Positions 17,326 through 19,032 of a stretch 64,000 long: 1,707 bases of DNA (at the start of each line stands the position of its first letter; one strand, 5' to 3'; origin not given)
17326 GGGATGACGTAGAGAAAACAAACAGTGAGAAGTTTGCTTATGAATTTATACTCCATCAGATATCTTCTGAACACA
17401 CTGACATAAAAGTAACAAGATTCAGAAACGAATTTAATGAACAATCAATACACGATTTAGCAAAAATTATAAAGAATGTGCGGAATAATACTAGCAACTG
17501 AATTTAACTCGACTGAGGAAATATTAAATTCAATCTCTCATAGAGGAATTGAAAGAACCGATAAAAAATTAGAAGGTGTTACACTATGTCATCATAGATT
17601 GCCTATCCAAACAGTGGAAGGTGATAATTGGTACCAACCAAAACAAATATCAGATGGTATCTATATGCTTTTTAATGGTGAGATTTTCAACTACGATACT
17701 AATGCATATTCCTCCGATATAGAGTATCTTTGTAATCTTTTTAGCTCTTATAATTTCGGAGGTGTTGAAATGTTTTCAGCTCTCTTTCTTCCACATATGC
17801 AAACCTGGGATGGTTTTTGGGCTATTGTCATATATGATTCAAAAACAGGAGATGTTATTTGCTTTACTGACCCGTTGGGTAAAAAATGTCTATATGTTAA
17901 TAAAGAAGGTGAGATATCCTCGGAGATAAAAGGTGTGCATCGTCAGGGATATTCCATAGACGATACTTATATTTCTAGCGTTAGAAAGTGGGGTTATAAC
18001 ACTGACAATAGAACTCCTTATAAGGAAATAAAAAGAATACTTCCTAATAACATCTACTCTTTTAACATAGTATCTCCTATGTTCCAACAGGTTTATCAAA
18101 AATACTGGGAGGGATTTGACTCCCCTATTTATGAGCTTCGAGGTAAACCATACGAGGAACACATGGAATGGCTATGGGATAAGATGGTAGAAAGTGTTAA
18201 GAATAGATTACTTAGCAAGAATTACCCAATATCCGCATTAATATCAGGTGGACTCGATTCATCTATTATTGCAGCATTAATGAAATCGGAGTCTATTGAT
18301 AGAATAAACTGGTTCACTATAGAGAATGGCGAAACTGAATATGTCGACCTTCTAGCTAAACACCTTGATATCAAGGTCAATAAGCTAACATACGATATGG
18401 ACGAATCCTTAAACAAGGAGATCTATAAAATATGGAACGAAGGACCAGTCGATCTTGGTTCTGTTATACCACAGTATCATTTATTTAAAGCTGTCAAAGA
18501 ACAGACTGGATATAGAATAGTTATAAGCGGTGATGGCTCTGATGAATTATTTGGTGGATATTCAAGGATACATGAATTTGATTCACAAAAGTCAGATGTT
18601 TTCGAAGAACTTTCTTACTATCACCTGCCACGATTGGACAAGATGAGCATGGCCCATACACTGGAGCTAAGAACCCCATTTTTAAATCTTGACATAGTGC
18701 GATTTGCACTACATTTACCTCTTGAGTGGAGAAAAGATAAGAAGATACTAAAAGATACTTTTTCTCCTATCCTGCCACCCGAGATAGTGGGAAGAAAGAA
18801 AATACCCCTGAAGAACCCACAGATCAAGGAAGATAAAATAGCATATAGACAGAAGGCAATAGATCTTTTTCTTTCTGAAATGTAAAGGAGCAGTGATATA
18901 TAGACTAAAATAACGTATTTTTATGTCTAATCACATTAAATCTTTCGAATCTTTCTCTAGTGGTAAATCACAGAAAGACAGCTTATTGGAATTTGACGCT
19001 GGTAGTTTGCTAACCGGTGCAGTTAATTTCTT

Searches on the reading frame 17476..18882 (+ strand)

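Call 16: search_protein_families(library=phrogs, proteins=[window:17476-18882:+], max_evalue=0.001)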
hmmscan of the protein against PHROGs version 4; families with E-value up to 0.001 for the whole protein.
window:17476-18882:+ (469 aa): 1 family
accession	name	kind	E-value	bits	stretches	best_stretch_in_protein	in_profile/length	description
phrog_16728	-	unknown function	7.7e-47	161.3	2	1-366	1-377/579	-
